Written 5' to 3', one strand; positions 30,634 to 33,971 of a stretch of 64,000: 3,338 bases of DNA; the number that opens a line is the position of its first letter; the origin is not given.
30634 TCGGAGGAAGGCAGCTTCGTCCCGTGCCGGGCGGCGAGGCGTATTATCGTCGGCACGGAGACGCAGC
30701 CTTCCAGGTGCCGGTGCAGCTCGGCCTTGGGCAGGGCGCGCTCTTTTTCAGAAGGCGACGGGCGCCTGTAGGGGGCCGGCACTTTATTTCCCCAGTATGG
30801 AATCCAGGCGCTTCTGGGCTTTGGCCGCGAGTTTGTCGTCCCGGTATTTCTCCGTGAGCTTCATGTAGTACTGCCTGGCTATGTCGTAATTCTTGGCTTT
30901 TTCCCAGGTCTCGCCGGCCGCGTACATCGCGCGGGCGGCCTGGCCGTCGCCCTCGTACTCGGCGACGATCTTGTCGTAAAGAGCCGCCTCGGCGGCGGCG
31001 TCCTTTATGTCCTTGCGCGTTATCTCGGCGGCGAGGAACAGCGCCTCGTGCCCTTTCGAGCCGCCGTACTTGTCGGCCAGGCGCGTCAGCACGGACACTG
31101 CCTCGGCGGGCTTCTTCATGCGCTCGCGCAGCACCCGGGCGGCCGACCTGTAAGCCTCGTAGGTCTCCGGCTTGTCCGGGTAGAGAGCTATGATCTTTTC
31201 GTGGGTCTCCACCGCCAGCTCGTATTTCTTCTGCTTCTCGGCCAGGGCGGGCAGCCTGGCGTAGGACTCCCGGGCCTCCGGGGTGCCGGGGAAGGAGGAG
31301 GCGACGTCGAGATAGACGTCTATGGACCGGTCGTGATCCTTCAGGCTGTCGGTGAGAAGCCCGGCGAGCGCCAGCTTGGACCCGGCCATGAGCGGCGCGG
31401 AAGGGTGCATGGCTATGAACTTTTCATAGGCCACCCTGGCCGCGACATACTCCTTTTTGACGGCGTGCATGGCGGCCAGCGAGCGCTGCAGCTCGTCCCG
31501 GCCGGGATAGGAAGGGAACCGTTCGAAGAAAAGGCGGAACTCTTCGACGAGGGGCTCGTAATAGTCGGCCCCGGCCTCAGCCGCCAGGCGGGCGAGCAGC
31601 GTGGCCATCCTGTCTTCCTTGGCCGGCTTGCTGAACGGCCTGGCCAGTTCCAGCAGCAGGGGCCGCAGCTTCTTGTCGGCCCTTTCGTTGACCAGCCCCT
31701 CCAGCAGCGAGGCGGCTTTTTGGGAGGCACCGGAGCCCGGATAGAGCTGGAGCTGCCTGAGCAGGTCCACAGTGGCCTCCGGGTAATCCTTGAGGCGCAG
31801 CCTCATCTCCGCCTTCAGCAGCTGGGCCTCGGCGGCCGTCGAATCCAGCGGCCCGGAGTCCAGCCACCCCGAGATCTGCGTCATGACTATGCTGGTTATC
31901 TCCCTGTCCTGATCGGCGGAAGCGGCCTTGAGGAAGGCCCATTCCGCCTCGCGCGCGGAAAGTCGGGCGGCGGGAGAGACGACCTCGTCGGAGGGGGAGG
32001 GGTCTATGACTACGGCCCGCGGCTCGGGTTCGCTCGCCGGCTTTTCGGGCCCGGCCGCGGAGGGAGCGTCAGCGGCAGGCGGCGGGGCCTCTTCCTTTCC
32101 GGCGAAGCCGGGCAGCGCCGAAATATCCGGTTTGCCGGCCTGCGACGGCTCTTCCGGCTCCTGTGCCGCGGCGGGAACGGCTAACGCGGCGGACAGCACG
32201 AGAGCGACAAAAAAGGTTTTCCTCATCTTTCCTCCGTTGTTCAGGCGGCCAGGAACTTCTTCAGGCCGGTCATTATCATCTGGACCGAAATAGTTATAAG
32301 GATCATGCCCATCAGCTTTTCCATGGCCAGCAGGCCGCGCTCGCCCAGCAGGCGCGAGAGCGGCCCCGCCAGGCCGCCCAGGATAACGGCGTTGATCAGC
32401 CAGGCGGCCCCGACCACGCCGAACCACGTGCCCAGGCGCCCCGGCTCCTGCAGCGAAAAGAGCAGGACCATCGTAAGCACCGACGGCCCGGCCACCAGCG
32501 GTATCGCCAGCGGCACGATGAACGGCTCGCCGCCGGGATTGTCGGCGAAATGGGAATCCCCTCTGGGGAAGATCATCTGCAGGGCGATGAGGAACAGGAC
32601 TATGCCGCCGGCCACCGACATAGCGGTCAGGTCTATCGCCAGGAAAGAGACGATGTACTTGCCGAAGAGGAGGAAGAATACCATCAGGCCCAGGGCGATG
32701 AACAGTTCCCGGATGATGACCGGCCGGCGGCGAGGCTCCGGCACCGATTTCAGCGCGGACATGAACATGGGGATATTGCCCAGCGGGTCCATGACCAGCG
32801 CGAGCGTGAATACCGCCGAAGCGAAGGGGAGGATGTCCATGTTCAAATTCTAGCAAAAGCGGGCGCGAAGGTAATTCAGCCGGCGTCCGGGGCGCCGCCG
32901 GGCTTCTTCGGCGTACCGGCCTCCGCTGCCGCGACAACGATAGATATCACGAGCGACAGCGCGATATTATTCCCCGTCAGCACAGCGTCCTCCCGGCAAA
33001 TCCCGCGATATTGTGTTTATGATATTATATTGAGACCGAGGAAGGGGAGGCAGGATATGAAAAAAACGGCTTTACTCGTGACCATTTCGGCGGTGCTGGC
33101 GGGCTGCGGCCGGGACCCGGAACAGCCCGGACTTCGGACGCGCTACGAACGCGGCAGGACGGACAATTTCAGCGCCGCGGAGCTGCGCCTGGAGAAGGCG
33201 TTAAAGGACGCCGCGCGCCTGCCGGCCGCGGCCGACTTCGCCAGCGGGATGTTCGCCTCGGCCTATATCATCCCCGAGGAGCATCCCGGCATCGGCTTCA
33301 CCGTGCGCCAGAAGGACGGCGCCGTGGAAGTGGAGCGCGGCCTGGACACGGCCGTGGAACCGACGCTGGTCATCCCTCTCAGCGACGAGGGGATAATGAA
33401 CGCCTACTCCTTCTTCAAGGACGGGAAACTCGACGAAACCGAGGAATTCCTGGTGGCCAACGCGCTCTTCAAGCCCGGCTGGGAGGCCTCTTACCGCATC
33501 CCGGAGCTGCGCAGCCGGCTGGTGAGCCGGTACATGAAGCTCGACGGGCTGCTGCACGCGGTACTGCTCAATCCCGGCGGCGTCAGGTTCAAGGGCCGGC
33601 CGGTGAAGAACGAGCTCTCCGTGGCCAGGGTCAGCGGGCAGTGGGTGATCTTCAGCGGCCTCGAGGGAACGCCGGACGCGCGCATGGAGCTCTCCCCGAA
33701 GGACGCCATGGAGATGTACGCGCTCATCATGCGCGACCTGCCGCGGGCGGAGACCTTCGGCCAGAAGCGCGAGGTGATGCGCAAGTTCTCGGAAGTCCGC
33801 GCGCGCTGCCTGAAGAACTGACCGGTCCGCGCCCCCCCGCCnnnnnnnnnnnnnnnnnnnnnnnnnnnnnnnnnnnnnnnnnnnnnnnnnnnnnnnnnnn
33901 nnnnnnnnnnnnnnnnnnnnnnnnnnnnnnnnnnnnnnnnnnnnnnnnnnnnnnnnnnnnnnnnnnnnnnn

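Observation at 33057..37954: Lipoprotein - UbiA prenyltransferase - two radical SAM enzymes - methyltransferase operon: candidate pathway for a modified isoprenoid lipid or quinone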

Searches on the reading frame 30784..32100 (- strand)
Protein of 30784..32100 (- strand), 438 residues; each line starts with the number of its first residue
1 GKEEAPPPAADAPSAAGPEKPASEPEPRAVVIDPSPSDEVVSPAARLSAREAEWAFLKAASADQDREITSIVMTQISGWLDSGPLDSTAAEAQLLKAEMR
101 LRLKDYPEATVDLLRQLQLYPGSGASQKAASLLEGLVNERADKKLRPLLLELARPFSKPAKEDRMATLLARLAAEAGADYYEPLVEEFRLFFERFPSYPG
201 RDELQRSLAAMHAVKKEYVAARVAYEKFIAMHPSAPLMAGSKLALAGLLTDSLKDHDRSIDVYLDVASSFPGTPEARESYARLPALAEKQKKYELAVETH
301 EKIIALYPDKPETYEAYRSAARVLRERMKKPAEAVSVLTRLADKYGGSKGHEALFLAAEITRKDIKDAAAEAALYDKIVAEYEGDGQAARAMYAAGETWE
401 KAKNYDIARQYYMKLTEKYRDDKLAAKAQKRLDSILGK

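Call 28: search_protein_families(library=pfam, proteins=[window:30784-32100:-], max_evalue=0.00001)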
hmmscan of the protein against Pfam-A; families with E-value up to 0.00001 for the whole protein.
window:30784-32100:- (438 aa): 4 families
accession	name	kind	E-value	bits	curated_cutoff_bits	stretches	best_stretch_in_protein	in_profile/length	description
PF13174.12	TPR_6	-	6.4e-10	39.5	26.3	0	391-421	2-32/33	Tetratricopeptide repeat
PF13428.12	TPR_14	-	1.9e-09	37.7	23.5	0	203-238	2-37/44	Tetratricopeptide repeat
PF13432.12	TPR_16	-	1.3e-08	35.5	32.7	0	329-385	11-64/65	Tetratricopeptide repeat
PF13424.12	TPR_12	-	4.4e-06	27.2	30.1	0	286-340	12-70/77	Tetratricopeptide repeat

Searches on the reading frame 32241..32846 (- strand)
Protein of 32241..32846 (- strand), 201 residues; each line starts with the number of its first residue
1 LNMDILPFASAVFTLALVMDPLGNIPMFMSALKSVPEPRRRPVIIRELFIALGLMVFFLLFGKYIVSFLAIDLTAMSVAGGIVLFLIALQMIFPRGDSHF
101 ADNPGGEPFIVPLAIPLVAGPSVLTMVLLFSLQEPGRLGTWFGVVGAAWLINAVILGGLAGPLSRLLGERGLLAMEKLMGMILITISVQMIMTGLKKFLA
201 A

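Call 27: search_protein_families(library=pfam, proteins=[window:32241-32846:-], max_evalue=0.00001)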
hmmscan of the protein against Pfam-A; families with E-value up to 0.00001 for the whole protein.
window:32241-32846:- (201 aa): 1 family
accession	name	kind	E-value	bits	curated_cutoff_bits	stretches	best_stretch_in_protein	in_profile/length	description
PF01914.23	MarC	-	6.7e-45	153.4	23.9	1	8-198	4-202/203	MarC family integral membrane protein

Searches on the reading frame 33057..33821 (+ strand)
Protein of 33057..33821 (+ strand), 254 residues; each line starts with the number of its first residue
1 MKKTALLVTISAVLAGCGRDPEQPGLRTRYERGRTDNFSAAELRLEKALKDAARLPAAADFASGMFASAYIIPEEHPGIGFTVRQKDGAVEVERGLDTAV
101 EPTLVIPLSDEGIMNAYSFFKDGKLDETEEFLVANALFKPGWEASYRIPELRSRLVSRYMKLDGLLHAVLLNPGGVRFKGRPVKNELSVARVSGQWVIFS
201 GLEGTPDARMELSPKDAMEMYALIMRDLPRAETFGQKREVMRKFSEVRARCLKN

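Call 3: search_protein_families(library=pfam, proteins=[window:33057-33821:+], max_evalue=0.01)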
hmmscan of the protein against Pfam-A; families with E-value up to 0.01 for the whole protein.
window:33057-33821:+ (254 aa): 0 families

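Call 4: search_protein_families(library=ncbifam, proteins=[window:33057-33821:+], max_evalue=0.01)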
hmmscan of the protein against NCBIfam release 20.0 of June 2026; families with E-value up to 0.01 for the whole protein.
window:33057-33821:+ (254 aa): 0 families

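Call 29: find_homologous_proteins(query=window:33057-33821:+)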
Query window:33057-33821:+ (254 aa): 41 proteins with E <= 0.001 among 2207 candidates.
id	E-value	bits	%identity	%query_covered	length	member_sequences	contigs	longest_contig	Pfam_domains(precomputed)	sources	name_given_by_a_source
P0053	2.0e-163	559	100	100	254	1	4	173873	-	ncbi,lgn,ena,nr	ncbi:MAG: hypothetical protein FD189_318 [Elusimicrobia bacterium]|nr:MAG: hypothetical protein FD15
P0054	4.3e-149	512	90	100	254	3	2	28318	-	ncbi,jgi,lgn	ncbi:MAG: hypothetical protein AB1734_05910 [Elusimicrobiota bacterium]|jgi:hypothetical protein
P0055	6.4e-131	453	80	100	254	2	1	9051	-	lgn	-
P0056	1.1e-130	452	81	100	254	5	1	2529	-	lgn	-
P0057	6.9e-128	443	80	100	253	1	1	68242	-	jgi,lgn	jgi:hypothetical protein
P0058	1.3e-127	442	80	100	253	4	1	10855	-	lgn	-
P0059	1.6e-127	442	78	100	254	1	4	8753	-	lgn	-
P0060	2.0e-127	441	80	100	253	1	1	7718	-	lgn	-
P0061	1.5e-126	439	78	100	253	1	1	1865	-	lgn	-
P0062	1.8e-126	438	77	100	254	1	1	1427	-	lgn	-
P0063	9.5e-114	397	74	89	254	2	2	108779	-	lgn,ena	-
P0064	1.0e-111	390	69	99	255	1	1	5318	-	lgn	-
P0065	1.3e-110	386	69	99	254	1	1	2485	-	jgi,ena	-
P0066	3.1e-109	382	70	99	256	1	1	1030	-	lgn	-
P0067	1.7e-108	380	68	99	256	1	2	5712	-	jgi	jgi:hypothetical protein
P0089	1.3e-80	288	56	98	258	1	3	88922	-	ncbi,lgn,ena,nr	ncbi:MAG: hypothetical protein ISS43_00345 [Candidatus Omnitrophica bacterium]|nr:hypothetical prote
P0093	6.2e-78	279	53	99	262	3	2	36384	-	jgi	-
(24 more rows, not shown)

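Call 38: predict_structure(alignment_id=A2)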
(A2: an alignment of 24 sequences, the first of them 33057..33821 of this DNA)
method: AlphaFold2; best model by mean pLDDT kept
length: 254 residues; sequences in the alignment: 24
mean_pLDDT: 81.6   pTM: 0.68
mean pLDDT of the five models: 81.6, 70.9, 66.8, 42.8, 41.8
residues with pLDDT >= 90: 88; 70-90: 130; 50-70: 14; < 50: 22
segments of 3 or more residues with pLDDT < 50: 1-22
pLDDT, mean of each block of 10 residues (from residue 1): 39 35 66 92 96 90 85 91 90 92 83 84 76 82 73 74 84 85 88 79 91 92 87 91 93 85
secondary structure, 60 per line:
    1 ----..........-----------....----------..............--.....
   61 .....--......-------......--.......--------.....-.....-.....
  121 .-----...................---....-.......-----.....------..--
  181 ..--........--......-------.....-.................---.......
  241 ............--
elements in order: H5-14 H26-29 H40-53 H56-65 E68-73 E81-86 E89-95 E104-108 H110-114 H116-121 H127-145 H149-152 H154-160 E166-170 E185-192 E195-200 E208-212 H214-230 H234-251

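Call 66: find_encoding_contigs(protein=P0089, flank=10000, max_places=2)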
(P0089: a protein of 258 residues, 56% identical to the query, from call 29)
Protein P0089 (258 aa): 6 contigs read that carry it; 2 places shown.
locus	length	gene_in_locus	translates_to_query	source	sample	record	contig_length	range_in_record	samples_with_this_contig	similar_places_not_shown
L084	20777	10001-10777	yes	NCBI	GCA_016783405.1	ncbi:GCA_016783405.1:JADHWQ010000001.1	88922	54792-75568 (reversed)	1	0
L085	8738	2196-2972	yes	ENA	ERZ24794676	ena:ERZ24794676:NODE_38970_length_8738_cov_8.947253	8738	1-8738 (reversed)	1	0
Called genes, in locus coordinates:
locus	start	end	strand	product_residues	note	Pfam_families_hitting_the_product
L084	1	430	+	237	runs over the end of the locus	PF00565:SNase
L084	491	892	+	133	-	PF20789:4HBT_3C (weak), PF03061:4HBT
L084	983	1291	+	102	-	PF08899:DUF1844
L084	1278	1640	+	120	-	PF07719:TPR_2 (faint), PF13428:TPR_14 (faint), PF14559:TPR_19 (weak), PF13414:TPR_11 (faint), PF13431:TPR_17 (faint), PF13432:TPR_16 (weak), PF00515:TPR_1 (faint)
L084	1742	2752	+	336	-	-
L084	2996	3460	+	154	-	-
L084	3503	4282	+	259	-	PF04191:PEMT, PF04140:ICMT (weak)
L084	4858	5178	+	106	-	PF20586:DUF6788 (weak)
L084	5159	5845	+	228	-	PF12281:NTP_transf_8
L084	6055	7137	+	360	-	PF13593:SBF_like, PF01758:SBF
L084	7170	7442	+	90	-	PF01169:GDT1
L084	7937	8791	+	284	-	PF01135:PCMT, PF01209:Ubie_methyltran, PF02353:CMAS (weak), PF13489:Methyltransf_23, PF13649:Methyltransf_25, PF13847:Methyltransf_31, PF08241:Methyltransf_11, PF08242:Methyltransf_12, +2 more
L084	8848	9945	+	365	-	PF04055:Radical_SAM, PF13186:SPASM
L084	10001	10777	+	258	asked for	-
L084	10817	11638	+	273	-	PF01040:UbiA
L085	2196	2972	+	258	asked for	-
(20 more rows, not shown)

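Call 68: find_encoding_contigs(protein=P0093, flank=10000, max_places=2)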
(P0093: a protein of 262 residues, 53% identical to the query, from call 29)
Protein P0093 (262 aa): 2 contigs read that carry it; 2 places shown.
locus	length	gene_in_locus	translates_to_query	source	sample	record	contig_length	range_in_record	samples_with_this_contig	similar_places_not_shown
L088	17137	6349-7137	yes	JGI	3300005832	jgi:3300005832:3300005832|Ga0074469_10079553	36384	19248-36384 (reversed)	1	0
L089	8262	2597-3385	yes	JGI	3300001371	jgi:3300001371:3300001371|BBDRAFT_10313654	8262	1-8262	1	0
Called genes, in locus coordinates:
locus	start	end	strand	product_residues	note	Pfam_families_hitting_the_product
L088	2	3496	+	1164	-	PF00801:PKD (faint), PF18911:PKD_4 (weak), PF07495:Y_Y_Y (faint), PF22352:K319L-like_PKD (faint), PF18911:PKD_4 (weak), PF24269:DUF7467, PF00353:HemolysinCabind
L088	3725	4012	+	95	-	PF11799:IMS_C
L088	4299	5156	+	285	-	PF01135:PCMT (weak), PF01209:Ubie_methyltran, PF13489:Methyltransf_23, PF05175:MTS (faint), PF13649:Methyltransf_25, PF13847:Methyltransf_31, PF08241:Methyltransf_11, PF08242:Methyltransf_12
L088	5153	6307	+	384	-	PF04055:Radical_SAM, PF13186:SPASM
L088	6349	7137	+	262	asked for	-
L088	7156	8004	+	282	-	PF01040:UbiA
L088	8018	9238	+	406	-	PF04055:Radical_SAM, PF13186:SPASM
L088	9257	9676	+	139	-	-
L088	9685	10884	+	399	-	PF23545:Zn_ribbon_HMPTM, PF04055:Radical_SAM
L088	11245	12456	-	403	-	PF12704:MacB_PCD, PF02687:FtsX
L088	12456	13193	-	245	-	PF00005:ABC_tran, PF02463:SMC_N (faint)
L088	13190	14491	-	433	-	PF25917:BSH_RND, PF25973:BSH_CzcB, PF25954:Beta-barrel_RND_2, PF25990:Beta-barrel_YknX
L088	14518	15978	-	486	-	PF02321:OEP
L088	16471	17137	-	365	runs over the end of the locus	PF01381:HTH_3, PF06114:Peptidase_M78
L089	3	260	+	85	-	PF11799:IMS_C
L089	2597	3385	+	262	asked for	-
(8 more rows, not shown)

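Call 89: fold_search(model_id=the predicted structure, library=pdb)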
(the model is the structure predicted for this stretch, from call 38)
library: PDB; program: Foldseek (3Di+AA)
matches with E <= 10: 525; with E <= 0.001: 0
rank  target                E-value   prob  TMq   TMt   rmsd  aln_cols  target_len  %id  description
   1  4uei_MODEL_1_A        3.9e-03  0.99  0.26  0.45  10.6       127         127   11  Solution structure of the sterol carrier protein domain 2 of Helicoverpa armigera (released 2015-12-30)
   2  3bdq_B                6.2e-03  0.97  0.20  0.43  10.0       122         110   16  Room Tempreture Crystal Structure of Sterol Carrier Protein-2 Like-2 (released 2008-01-01)
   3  4jgx_B                1.1e-02  0.89  0.20  0.34   8.3       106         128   15  The Structure of Sterol Carrier Protein 2 from the Yeast Yarrowia Lipolytica (released 2013-12-18)
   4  4jgx_A                1.9e-02  0.89  0.23  0.39   6.5       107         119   12  The Structure of Sterol Carrier Protein 2 from the Yeast Yarrowia Lipolytica (released 2013-12-18)
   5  6ovp_B                2.2e-02  0.96  0.25  0.42   9.1       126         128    9  Sterol Carrier Protein 2 from Yarrowia Lipolytica (apo form) (released 2020-05-20)
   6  2c0l_B                2.3e-02  0.98  0.25  0.46   8.9       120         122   10  TPR DOMAIN OF HUMAN PEX5P IN COMPLEX WITH HUMAN MSCP2 (released 2006-11-15)
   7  1ikt                  2.7e-02  0.94  0.23  0.44   9.9       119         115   15  LIGANDED STEROL CARRIER PROTEIN TYPE 2 (SCP-2) LIKE DOMAIN OF HUMAN MULTIFUNCTIONAL ENZYME TYPE 2 (MFE-2) (released 2001-11-14)
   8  8af3                  2.7e-02  0.94  0.22  0.42  10.6       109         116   14  Sterol carrier protein Artifical metalloenzyme incorporating Q111C mutation coupled to 2,2'-bipyridine (released 2023-08-16)
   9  1c44                  2.9e-02  0.97  0.23  0.42   7.6       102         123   20  STEROL CARRIER PROTEIN 2 (SCP2) FROM RABBIT (released 2000-08-07)
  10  8af2_A                2.9e-02  0.87  0.24  0.42  12.1       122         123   15  Human Sterol Carrier Protein with unnatural amino acid 2,2'-bipyridine alanine incorporated at position 111 (released 2023-08-16)
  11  1qnd_MODEL_1_A        3.4e-02  0.96  0.19  0.34   4.9        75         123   16  STEROL CARRIER PROTEIN-2, NMR, 20 STRUCTURES (released 2000-07-03)
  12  3bdq_A                3.4e-02  0.89  0.21  0.44   9.6       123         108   14  Room Tempreture Crystal Structure of Sterol Carrier Protein-2 Like-2 (released 2008-01-01)
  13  6ovp_A                4.1e-02  0.69  0.21  0.36   7.5       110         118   13  Sterol Carrier Protein 2 from Yarrowia Lipolytica (apo form) (released 2020-05-20)
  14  8af2_B                4.6e-02  0.89  0.20  0.39   9.0       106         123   17  Human Sterol Carrier Protein with unnatural amino acid 2,2'-bipyridine alanine incorporated at position 111 (released 2023-08-16)
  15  6z1x                  4.6e-02  0.87  0.23  0.43   9.5       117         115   16  Crystal structure of human steroid carrier protein SL (SCP-2L) mutant V83C (released 2021-03-03)
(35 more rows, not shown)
